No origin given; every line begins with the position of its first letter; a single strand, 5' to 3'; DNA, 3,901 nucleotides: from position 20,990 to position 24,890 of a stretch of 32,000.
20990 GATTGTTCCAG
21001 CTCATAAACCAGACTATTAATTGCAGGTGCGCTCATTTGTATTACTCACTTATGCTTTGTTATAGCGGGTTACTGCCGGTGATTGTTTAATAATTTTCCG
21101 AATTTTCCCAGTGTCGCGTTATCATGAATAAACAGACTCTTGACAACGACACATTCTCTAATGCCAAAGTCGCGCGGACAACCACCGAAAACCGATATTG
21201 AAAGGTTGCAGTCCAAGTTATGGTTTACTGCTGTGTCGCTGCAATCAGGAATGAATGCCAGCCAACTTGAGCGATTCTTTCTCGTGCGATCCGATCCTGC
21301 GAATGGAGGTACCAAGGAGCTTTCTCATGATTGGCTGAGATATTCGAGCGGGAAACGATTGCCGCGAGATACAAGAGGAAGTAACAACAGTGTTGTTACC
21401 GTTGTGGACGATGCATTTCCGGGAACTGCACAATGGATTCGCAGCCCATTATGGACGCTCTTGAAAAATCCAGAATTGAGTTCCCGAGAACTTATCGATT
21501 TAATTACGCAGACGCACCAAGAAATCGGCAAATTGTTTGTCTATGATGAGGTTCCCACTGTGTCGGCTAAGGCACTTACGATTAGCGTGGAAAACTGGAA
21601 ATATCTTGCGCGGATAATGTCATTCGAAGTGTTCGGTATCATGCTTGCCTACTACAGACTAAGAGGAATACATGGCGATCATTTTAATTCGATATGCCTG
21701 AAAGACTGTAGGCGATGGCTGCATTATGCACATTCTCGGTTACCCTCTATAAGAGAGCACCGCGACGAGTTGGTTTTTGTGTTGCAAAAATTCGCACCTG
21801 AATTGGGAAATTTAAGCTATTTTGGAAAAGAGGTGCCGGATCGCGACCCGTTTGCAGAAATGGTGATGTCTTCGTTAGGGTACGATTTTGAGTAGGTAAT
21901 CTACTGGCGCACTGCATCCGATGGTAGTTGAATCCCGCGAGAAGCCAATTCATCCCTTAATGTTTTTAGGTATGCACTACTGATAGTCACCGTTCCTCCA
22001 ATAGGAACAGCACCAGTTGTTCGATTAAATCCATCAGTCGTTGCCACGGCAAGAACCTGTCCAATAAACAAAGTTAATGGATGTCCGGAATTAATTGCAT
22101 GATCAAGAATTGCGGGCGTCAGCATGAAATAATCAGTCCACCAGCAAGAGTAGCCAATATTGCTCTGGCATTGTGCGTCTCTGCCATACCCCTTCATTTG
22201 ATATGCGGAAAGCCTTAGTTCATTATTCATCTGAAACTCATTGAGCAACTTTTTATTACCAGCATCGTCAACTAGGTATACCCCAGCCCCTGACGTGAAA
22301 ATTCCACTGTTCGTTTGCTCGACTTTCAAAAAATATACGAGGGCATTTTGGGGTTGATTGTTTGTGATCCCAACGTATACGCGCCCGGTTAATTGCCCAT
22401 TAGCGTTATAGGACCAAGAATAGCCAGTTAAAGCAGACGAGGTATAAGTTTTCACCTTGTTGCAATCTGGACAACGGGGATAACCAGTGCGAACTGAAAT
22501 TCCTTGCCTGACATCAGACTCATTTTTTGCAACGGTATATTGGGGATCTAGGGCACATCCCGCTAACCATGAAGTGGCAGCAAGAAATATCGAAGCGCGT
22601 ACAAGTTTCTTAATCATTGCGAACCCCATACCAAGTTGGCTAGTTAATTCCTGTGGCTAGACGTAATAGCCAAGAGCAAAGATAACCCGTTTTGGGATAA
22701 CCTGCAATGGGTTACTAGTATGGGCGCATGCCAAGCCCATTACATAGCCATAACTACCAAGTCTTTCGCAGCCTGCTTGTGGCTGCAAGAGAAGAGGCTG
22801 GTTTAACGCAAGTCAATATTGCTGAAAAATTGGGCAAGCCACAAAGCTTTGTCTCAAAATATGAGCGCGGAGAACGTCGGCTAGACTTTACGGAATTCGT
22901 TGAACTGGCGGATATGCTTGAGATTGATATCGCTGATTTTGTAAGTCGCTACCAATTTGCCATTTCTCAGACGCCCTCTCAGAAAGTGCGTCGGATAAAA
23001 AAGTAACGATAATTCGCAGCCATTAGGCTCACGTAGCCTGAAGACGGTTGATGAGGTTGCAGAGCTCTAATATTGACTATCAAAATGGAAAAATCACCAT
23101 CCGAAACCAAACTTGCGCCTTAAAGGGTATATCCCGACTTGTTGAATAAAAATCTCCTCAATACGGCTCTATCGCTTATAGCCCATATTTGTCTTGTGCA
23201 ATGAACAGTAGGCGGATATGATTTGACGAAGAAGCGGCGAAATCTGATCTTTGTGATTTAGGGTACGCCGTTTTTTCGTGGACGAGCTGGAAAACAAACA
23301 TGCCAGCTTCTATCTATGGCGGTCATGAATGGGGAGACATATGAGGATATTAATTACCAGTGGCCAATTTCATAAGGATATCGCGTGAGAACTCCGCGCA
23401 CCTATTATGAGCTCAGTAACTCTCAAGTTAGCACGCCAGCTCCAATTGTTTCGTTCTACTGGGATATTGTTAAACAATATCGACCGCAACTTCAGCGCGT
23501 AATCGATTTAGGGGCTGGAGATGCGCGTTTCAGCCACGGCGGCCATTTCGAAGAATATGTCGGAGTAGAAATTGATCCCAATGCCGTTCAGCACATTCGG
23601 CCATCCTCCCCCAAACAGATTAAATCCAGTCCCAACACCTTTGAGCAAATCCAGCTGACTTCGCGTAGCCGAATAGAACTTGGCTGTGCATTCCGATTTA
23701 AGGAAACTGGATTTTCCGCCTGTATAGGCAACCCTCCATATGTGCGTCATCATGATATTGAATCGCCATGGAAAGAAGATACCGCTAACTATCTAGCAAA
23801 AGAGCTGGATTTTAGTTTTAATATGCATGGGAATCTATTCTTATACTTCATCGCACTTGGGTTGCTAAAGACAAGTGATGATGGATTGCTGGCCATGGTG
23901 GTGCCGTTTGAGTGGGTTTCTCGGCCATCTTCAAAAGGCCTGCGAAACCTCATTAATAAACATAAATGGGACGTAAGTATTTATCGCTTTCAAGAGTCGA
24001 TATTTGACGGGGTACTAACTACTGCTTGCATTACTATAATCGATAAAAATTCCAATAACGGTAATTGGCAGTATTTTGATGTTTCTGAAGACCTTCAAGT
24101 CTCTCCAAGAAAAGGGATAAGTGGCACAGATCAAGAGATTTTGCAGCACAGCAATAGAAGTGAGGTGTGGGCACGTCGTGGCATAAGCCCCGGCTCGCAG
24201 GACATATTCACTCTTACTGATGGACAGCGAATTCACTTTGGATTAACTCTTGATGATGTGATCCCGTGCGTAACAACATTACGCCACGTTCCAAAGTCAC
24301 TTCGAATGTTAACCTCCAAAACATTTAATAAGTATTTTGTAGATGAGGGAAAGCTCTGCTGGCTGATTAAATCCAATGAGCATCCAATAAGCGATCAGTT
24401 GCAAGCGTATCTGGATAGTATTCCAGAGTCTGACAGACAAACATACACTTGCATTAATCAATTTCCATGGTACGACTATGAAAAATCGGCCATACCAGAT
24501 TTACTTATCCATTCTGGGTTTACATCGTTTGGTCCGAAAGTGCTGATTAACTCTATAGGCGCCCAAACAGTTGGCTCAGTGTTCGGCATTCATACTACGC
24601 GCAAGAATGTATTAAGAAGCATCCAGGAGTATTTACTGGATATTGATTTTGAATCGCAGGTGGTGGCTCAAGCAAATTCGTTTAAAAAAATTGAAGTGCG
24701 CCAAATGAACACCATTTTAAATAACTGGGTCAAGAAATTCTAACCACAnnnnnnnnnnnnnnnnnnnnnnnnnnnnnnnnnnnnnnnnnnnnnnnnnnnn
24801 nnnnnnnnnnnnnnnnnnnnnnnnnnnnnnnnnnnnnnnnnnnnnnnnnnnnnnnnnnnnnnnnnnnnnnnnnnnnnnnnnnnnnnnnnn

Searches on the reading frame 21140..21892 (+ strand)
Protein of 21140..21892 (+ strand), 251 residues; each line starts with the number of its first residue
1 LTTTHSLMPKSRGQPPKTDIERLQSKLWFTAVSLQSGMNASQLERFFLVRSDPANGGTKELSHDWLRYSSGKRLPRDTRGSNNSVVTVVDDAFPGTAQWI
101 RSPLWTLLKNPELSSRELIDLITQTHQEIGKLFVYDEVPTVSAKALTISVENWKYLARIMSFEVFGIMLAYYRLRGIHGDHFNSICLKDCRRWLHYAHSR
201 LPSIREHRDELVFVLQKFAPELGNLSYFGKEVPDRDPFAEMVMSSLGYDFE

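Call 3: search_protein_families(library=pfam, proteins=[window:21140-21892:+], max_evalue=0.01)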
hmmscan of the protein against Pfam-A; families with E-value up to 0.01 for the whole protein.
window:21140-21892:+ (251 aa): 0 families

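Call 4: search_protein_families(library=padloc, proteins=[window:21140-21892:+], max_evalue=0.01)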
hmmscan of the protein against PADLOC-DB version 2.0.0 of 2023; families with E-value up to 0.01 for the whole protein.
window:21140-21892:+ (251 aa): 0 families

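Call 9: search_protein_families(library=ncbifam, proteins=[window:21140-21892:+], max_evalue=0.01)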
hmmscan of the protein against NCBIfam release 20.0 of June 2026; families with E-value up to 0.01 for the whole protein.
window:21140-21892:+ (251 aa): 0 families

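Call 88: search_protein_families(library=phrogs, proteins=[window:21140-21892:+], max_evalue=0.01)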
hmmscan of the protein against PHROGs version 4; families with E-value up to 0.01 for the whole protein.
window:21140-21892:+ (251 aa): 0 families

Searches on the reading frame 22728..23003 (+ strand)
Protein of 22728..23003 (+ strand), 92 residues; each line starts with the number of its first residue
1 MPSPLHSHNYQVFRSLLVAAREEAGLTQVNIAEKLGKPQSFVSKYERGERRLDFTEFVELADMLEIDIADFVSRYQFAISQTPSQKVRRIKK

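Call 4: search_protein_families(library=padloc, proteins=[window:22728-23003:+], max_evalue=0.01)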
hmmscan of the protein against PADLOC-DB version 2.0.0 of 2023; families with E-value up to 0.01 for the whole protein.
window:22728-23003:+ (92 aa): 19 families
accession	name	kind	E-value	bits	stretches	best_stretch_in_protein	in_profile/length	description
PDLC03954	RmrA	-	1e-07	29.2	1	17-79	15-77/380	-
PDLC03952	RmrA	-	1.4e-07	28.8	1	15-82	25-92/395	-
PDLC03951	RmrA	-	9.6e-07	26.1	1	17-73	13-69/400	-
PDLC03949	RmrA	-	1.5e-06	25.3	1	16-73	6-63/363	-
PDLC03948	RmrA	-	8e-06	23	1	17-73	13-69/397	-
PDLC02926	HTH_VI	-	1e-05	23.7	1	18-71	7-60/92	-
PDLC04760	PDC-M64C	-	1.6e-05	23.2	1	22-71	36-85/93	-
PDLC03947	RmrA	-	8.5e-05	19.5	1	13-76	12-75/383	-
PDLC04142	capH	-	0.00027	19.9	1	10-71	4-65/103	capH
PDLC04775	PDC-M69A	-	0.00083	17.8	1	22-76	17-71/113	-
PDLC04762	PDC-M64C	-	0.00084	17.4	1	23-74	38-89/97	-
PDLC04757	PDC-M64B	-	0.00087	17.3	1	18-69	35-86/128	-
PDLC04758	PDC-M64B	-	0.00097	17.6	1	22-72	40-90/123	-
PDLC03956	RmrA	-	0.001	16.2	1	17-72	13-69/399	-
PDLC03664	Control_protein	-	0.0013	17.2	1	17-68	18-69/74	control protein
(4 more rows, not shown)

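Call 9: search_protein_families(library=ncbifam, proteins=[window:22728-23003:+], max_evalue=0.01)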
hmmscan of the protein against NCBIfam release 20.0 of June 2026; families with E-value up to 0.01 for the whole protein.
window:22728-23003:+ (92 aa): 9 families
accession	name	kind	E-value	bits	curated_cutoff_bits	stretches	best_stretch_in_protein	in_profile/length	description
TIGR03070.1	couple_hipB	subfamily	3.1e-08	33.4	71.65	1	16-67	6-57/58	type II toxin-antitoxin system Y4mF family antitoxin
NF041951.1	phage_RstR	subfamily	1.5e-07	31.6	80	1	13-70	3-60/108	RstR family transcriptional repressor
NF047948.1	male_kill_WMK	equivalog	7.9e-06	25.5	300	1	25-73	175-223/300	WO male-killing family protein Wmk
TIGR00270.2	TIGR00270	equivalog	0.00017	21.4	110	1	14-78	77-141/159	multiprotein bridging factor aMBF1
TIGR03830.1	CxxCG_CxxCG_HTH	subfamily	0.00048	19.9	61.8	1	15-50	68-103/127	type II TA system antitoxin MqsA family protein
NF038310.1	lysogeny_AimR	equivalog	0.0005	19.2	70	1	22-67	6-51/365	AimR family lysis-lysogeny pheromone receptor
NF007271.0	PRK09726.1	equivalog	0.0042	17.1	79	1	20-68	20-68/88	type II toxin-antitoxin system antitoxin HipB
NF050110.1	TransRegBldD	equivalog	0.0042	16.8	250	1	16-87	12-85/162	transcriptional regulator BldD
NF038139.1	Reg_Aceta_RamB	equivalog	0.0067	15.1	700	1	18-72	8-62/465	acetate metabolism transcriptional regulator RamB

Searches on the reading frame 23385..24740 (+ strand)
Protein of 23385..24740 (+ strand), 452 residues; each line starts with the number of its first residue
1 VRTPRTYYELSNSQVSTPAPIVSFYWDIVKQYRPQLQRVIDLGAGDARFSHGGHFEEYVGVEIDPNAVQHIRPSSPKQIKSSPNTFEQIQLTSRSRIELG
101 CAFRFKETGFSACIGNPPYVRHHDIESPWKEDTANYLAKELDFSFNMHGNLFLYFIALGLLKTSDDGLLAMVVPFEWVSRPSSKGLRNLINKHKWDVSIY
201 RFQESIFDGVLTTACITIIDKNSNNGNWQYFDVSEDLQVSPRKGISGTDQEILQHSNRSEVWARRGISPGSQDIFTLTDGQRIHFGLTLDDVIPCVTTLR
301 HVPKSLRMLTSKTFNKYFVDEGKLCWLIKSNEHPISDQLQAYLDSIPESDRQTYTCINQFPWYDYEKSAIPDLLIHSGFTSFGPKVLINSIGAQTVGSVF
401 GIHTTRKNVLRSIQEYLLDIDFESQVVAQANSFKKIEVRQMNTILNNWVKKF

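Call 3: search_protein_families(library=pfam, proteins=[window:23385-24740:+], max_evalue=0.01)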
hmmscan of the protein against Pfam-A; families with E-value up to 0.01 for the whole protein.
window:23385-24740:+ (452 aa): 1 family
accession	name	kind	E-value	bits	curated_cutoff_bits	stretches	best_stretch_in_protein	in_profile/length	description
PF07669.17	Eco57I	-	6.1e-16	59.4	25.3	1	83-207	56-171/171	Eco57I restriction-modification methylase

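Call 4: search_protein_families(library=padloc, proteins=[window:23385-24740:+], max_evalue=0.01)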
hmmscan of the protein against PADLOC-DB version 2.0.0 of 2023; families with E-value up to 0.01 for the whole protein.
window:23385-24740:+ (452 aa): 28 families (the best 25 are shown)
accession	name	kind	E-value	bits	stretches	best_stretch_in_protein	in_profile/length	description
PDLC03267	MTase_II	-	1.6e-22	78.1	2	16-262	17-259/539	Type II methyltransferase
PDLC03335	MTase_II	-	1.3e-15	55.1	1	60-224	143-307/607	Type II methyltransferase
PDLC03604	REase_MTase_IIG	-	6.9e-14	48.8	1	106-238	531-663/1011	Type IIG restriction enzyme-methyltransferase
PDLC03222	MTase_II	-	7.6e-13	45.9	1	13-263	133-380/602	Type II methyltransferase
PDLC03331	MTase_II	-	1.5e-12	45.1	2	110-226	117-232/541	Type II methyltransferase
PDLC03612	REase_MTase_IIG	-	3.4e-12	43.4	1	108-243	805-938/1247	Type IIG restriction enzyme-methyltransferase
PDLC03282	MTase_II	-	5.4e-10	37.1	1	107-229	78-190/386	Type II methyltransferase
PDLC03248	MTase_II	-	3.7e-09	33.9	1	108-221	84-196/521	Type II methyltransferase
PDLC03315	MTase_II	-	8.4e-08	29.4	1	113-230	137-249/502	Type II methyltransferase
PDLC02521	PglX|PglXI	-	2.4e-07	27.1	1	107-239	479-608/1174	PglX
PDLC03328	MTase_II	-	6.6e-07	26.2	1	111-223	126-239/587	Type II methyltransferase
PDLC03609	REase_MTase_IIG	-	5e-06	22.6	1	105-233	553-675/1066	Type IIG restriction enzyme-methyltransferase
PDLC03629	REase_MTase_IIG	-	5.9e-06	22.3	1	105-221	566-688/1182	Type IIG restriction enzyme-methyltransferase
PDLC03293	MTase_II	-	7.8e-06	22.9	1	6-73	10-79/427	Type II methyltransferase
PDLC03301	MTase_II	-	8.7e-06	22.6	0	107-209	164-265/604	Type II methyltransferase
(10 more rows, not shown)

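Call 9: search_protein_families(library=ncbifam, proteins=[window:23385-24740:+], max_evalue=0.01)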
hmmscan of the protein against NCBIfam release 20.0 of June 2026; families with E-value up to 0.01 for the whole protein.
window:23385-24740:+ (452 aa): 2 families
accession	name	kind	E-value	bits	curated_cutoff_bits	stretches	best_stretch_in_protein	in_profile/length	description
NF033452.1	BREX_1_MTaseX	exception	1e-06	26.9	500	1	102-234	500-630/1210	BREX-1 system adenine-specific DNA-methyltransferase PglX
TIGR02987.1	met_A_Alw26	exception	0.0016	17.3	353.5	0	150-255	173-277/523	Alw26I/Eco31I/Esp3I family type II restriction adenine-specific DNA-methyltransferase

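Call 81: search_solved_structures(query=window:23385-24740:+, max_evalue=0.01)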
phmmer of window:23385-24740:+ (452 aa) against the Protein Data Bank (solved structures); distinct sequences matched with E-value up to 0.01: 2.
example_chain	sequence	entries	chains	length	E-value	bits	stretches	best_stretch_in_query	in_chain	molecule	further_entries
8cxz_A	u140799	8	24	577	0.00042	22.5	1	60-233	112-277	Site-specific DNA-methyltransferase (adenine-specific)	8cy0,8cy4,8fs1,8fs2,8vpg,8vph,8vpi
7lni_A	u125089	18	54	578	0.00042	22.5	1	60-233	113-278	Site-specific DNA-methyltransferase (adenine-specific)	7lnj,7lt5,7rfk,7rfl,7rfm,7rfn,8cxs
